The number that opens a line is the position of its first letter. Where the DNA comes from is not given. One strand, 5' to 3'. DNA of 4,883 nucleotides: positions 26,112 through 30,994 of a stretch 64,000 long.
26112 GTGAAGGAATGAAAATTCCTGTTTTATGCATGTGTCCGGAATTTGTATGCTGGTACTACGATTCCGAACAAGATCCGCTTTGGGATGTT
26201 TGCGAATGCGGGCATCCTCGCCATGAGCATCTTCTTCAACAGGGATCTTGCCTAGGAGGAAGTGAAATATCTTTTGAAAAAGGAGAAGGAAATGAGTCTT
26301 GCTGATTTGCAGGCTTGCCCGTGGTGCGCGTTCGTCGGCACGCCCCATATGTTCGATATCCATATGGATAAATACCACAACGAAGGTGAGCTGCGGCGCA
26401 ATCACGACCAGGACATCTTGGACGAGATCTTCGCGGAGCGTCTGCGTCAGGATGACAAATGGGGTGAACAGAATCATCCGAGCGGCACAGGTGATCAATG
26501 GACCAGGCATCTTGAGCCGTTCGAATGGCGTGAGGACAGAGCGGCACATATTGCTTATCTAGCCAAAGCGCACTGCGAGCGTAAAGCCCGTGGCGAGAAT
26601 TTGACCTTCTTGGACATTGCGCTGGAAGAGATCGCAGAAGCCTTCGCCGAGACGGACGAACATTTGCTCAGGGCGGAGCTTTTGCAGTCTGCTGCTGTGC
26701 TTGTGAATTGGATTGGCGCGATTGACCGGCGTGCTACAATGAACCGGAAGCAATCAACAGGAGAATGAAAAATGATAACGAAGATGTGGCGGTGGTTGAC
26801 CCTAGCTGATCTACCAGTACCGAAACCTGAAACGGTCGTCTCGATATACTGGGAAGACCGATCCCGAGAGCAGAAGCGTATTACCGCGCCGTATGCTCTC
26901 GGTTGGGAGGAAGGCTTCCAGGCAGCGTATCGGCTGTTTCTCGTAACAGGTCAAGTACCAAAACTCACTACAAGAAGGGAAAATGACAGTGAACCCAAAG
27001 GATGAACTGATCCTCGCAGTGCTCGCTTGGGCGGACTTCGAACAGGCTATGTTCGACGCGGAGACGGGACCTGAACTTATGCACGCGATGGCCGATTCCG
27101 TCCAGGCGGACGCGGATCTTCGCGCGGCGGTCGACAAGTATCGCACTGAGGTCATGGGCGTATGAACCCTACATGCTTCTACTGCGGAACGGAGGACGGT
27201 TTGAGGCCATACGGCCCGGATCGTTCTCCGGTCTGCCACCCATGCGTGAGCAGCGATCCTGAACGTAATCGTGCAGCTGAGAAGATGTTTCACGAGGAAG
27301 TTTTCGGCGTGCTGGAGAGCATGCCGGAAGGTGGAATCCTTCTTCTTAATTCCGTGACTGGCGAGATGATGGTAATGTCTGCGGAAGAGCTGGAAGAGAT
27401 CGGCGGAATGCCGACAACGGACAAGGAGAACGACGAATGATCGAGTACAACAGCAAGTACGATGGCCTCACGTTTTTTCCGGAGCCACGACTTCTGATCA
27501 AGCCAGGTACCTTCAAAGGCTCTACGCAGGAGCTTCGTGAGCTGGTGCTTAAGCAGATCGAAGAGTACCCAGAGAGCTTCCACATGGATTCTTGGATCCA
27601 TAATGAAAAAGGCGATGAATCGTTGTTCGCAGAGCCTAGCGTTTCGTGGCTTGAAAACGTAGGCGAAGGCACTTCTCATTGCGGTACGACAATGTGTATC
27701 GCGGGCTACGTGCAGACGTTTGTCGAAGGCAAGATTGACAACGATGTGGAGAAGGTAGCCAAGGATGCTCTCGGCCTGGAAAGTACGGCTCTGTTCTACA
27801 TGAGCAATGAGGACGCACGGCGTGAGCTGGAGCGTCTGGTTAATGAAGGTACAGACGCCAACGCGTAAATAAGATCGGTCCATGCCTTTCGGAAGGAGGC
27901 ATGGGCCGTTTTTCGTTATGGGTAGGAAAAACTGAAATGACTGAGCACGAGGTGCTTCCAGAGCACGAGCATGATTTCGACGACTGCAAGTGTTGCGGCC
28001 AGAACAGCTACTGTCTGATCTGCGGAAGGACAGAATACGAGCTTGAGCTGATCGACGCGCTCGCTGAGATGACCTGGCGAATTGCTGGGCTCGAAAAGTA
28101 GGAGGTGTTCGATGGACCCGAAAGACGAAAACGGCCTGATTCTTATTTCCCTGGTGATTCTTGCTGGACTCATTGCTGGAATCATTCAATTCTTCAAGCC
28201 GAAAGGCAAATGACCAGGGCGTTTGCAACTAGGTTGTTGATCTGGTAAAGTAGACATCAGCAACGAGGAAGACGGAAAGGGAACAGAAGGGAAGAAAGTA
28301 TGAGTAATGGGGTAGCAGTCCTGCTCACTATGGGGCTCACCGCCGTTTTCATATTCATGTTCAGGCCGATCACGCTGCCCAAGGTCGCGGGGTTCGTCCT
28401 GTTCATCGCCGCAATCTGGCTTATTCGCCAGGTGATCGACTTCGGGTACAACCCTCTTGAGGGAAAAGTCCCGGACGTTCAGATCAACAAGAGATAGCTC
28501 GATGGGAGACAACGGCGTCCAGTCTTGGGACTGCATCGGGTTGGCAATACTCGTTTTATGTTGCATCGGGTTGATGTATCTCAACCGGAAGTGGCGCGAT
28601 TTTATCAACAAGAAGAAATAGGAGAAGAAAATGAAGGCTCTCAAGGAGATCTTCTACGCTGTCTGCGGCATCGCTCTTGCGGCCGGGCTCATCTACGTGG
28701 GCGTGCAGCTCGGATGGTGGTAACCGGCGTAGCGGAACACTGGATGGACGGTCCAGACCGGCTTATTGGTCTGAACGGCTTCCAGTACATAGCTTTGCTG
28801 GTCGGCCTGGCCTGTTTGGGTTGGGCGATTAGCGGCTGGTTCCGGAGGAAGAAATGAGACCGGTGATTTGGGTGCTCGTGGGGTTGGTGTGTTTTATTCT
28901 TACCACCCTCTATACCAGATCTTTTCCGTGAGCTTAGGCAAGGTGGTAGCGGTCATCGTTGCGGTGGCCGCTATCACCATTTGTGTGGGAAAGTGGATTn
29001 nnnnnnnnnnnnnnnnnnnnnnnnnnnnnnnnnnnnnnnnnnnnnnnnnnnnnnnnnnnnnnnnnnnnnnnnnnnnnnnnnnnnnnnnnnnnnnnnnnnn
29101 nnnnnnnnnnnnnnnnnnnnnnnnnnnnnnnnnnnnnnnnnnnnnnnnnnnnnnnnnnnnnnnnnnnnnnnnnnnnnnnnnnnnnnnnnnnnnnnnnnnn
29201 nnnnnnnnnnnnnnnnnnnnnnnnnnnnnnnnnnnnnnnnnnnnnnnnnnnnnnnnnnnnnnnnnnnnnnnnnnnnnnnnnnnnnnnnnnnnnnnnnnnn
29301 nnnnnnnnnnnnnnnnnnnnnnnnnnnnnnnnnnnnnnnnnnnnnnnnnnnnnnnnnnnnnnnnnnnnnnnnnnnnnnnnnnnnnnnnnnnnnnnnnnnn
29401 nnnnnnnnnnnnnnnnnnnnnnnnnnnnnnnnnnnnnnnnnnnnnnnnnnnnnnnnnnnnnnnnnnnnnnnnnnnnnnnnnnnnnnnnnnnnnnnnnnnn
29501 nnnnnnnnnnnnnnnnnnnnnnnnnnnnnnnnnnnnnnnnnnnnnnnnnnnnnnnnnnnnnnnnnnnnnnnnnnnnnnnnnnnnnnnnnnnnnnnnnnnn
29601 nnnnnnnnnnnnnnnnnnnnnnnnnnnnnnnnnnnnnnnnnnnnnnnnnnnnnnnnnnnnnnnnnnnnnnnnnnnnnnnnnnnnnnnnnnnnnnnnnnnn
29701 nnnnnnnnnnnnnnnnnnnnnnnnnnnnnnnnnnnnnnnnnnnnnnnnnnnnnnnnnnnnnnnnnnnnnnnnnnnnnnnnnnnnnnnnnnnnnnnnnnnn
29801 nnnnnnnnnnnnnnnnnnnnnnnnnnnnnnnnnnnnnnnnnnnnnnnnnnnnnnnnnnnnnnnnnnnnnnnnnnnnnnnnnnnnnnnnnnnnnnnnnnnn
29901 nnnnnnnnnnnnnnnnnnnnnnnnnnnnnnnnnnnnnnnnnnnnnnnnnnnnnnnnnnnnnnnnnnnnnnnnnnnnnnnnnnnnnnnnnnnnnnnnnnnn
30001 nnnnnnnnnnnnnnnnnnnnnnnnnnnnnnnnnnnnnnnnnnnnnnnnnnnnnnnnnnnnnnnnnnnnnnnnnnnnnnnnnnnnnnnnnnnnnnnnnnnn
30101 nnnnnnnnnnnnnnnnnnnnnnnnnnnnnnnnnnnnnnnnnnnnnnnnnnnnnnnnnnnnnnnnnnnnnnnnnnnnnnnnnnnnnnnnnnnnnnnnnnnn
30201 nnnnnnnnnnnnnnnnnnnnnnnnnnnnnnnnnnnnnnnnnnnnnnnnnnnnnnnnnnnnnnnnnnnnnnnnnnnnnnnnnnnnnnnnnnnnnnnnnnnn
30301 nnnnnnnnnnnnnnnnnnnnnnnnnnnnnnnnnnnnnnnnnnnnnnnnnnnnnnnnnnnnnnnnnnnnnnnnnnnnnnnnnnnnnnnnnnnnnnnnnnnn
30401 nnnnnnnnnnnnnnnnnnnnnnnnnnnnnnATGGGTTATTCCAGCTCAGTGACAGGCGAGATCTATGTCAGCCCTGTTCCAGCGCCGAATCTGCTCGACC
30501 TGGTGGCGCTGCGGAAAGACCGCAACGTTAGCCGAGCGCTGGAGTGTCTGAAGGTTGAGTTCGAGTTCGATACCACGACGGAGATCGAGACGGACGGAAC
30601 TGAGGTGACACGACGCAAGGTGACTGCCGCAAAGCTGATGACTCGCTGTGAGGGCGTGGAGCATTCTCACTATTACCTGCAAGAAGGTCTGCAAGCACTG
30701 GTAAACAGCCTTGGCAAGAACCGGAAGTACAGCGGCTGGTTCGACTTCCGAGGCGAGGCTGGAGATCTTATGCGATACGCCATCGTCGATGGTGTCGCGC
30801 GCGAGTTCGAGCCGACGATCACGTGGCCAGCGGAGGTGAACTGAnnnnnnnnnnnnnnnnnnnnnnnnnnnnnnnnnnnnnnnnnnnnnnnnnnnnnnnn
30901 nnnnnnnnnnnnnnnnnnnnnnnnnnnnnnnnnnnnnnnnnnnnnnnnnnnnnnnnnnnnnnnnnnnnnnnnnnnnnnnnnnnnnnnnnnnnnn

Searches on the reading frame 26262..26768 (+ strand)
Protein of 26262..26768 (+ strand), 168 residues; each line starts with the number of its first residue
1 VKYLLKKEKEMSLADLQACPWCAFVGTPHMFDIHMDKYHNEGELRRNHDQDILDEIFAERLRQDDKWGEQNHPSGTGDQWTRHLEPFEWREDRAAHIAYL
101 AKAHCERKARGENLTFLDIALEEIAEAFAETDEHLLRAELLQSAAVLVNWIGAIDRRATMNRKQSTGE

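Call 19: search_protein_families(library=phrogs, proteins=[window:26262-26768:+], max_evalue=0.001)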
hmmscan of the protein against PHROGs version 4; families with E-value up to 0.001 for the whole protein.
window:26262-26768:+ (168 aa): 1 family
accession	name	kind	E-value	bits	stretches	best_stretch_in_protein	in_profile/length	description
phrog_2831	-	unknown function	1.8e-21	77.8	1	46-165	13-105/295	-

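Call 83: search_protein_families(library=pfam, proteins=[window:26262-26768:+], max_evalue=0.001)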
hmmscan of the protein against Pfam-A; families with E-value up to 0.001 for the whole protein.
window:26262-26768:+ (168 aa): 0 families

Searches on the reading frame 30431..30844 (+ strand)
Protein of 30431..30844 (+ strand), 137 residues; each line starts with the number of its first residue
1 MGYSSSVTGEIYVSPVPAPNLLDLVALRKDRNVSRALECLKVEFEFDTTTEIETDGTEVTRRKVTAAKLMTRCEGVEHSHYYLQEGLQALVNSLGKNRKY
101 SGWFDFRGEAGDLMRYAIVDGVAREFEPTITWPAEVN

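Call 17: find_related_loci(query=window:30431-30841:+, collection=viral_contigs, flank=5000)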
Query window:30431-30841:+ (137 aa) in viral_contigs; peptide patterns used: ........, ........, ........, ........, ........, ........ (x = any residue, [..] = any of these).
8 stretches matched a pattern, but none encodes a relative of the query by tblastn (E <= 1e-3).

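Call 19: search_protein_families(library=phrogs, proteins=[window:30431-30844:+], max_evalue=0.001)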
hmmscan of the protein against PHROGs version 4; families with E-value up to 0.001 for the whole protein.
window:30431-30844:+ (137 aa): 0 families

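Call 20: search_protein_families(library=pfam, proteins=[window:30431-30844:+], max_evalue=0.001)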
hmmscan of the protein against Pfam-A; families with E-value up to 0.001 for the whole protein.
window:30431-30844:+ (137 aa): 1 family
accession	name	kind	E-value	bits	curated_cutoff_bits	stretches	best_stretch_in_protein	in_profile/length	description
PF19708.4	DUF6205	-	4.5e-08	34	27.3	1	1-135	1-133/141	Family of unknown function (DUF6205)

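Call 21: search_dna_similar(query=window:30431-30841:+, collection=phages, mode=protein, max_evalue=0.001, max_rows=30)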
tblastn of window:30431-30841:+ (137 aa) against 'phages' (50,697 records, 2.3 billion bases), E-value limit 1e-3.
No match.

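Call 23: find_homologous_proteins(query=window:30431-30841:+, max_evalue=0.001)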
Query window:30431-30841:+ (137 aa): 1 proteins with E <= 0.001 among 13 candidates.
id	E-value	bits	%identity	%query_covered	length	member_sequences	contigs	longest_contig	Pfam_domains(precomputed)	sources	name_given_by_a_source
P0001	6.3e-86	303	100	100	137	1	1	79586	PF19708.5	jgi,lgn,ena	-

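Call 24: find_encoding_contigs(protein=P0001, flank=3000, max_places=6)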
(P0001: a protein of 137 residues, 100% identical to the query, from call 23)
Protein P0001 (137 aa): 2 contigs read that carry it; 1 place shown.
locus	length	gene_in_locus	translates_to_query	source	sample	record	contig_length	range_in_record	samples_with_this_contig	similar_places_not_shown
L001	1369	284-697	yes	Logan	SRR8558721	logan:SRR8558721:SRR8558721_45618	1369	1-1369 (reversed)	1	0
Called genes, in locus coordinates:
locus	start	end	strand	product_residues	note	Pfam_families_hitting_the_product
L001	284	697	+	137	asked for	PF19708:DUF6205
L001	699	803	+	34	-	-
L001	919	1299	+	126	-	-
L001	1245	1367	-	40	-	?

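Call 74: find_homologous_proteins(query=A5, max_evalue=0.001)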
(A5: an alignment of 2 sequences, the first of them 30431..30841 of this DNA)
Query A5 (2 sequences) (137 aa, profile of the alignment): 9 proteins with E <= 0.001 among 105 candidates.
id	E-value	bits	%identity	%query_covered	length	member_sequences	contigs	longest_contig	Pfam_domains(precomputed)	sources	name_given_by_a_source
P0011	1.9e-76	272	45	99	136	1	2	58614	-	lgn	-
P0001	1.5e-75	269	100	100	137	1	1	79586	PF19708.5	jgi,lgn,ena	-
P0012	1.9e-61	224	46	99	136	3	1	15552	-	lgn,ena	-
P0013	1.3e-51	192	41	100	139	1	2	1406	PF19708.5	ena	-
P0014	9.1e-51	189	47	100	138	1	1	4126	PF19708.5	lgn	-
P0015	1.9e-47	178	47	100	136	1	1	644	PF19708.5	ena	-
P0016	2.0e-45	172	49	100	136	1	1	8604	PF19708.5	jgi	jgi:hypothetical protein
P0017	1.9e-43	165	52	100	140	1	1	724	PF19708.5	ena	-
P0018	2.1e-39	152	46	100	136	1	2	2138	PF19708.5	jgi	jgi:hypothetical protein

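Call 75: find_encoding_contigs(protein=P0012, flank=3000, max_places=3)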
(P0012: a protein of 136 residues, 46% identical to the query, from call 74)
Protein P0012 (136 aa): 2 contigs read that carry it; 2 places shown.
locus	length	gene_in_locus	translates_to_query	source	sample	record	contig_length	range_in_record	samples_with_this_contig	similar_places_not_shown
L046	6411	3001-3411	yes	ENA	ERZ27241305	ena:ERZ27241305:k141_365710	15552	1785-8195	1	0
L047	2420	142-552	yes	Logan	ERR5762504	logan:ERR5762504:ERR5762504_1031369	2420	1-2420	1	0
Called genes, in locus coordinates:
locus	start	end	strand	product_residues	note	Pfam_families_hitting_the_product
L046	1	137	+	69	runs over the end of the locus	-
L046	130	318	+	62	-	-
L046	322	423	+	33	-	-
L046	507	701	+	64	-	-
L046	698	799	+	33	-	-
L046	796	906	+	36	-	-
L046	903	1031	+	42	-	-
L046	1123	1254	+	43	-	-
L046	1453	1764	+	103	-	-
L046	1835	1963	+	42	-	-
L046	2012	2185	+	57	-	-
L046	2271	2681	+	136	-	PF19474:DUF6011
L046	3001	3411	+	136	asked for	-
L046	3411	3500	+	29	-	-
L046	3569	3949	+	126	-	-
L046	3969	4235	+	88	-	-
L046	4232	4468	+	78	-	-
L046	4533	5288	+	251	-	PF10979:DUF2786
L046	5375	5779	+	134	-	PF25682:Phage_VG64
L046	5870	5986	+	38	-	-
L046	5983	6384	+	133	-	-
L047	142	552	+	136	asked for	-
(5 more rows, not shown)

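Call 76: find_encoding_contigs(protein=P0014, flank=3000, max_places=3)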
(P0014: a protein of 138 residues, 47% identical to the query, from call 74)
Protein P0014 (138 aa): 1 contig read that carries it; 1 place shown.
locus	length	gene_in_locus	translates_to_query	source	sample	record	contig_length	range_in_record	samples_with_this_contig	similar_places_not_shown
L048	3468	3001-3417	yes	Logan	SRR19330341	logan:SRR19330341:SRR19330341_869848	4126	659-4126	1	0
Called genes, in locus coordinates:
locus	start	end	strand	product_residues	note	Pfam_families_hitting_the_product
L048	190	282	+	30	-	-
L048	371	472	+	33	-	-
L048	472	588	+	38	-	-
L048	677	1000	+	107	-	-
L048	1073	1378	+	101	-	-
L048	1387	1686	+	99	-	-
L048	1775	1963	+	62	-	-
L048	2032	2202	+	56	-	-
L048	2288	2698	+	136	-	PF19474:DUF6011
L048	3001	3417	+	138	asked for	PF19708:DUF6205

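Call 77: find_encoding_contigs(protein=P0016, flank=3000, max_places=3)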
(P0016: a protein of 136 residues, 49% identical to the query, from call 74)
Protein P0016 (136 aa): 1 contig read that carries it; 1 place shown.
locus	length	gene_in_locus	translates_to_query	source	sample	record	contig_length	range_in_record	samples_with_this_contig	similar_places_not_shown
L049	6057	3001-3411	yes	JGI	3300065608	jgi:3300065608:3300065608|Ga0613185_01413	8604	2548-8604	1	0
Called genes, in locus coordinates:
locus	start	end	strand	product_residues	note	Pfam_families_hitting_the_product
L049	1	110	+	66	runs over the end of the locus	-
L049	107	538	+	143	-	-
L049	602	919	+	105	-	-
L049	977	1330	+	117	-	-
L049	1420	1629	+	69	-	-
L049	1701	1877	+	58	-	-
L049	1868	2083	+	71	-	-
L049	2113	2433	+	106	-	PF10269:Tmemb_185A (weak)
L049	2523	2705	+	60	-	-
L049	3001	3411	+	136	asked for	PF19708:DUF6205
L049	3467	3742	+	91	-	-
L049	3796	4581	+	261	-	PF10979:DUF2786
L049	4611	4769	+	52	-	-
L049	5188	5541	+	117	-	-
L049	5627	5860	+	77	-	-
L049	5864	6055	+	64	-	?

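Call 78: find_encoding_contigs(protein=P0018, flank=3000, max_places=3)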
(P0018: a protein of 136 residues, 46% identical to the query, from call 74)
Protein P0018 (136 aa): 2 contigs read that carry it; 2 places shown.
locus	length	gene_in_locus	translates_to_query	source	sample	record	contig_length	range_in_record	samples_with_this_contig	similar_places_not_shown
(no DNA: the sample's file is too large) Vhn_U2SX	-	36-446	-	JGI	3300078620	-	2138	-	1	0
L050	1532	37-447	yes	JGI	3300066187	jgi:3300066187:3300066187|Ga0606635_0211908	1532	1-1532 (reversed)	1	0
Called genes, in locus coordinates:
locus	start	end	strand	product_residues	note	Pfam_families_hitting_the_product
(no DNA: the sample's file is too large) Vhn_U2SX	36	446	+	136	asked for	PF19708:DUF6205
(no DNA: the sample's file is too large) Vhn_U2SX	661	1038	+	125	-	-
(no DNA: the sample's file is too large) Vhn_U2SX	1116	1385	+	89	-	-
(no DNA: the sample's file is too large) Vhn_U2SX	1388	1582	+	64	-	-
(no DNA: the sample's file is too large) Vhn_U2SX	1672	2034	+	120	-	PF23969:DUF7296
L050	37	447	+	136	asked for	PF19708:DUF6205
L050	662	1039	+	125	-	-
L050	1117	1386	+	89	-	-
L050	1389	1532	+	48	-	?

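Call 90: find_encoding_contigs(protein=P0013, flank=3000, max_places=4)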
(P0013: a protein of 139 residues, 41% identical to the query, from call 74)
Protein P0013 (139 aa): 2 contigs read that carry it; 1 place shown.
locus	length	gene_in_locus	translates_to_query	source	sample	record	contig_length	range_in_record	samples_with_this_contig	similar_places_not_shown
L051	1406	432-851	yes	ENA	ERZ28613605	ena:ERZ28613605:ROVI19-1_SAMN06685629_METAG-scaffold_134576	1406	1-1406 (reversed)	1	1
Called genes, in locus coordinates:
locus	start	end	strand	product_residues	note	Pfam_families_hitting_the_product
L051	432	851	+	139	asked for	PF19708:DUF6205 (weak)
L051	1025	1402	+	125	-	-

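Call 91: find_encoding_contigs(protein=P0017, flank=3000, max_places=4)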
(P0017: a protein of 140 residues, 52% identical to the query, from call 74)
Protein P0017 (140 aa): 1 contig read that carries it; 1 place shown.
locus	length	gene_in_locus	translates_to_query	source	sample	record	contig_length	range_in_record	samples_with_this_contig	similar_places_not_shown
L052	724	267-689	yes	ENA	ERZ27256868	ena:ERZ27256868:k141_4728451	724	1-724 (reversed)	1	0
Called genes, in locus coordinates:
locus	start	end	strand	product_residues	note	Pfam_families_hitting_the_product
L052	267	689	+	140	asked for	PF19708:DUF6205 (weak)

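Call 106: search_protein_families(library=padloc, proteins=[window:30431-30841:+], max_evalue=0.01)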
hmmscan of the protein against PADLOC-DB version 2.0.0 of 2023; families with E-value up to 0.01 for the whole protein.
window:30431-30841:+ (137 aa): 0 families
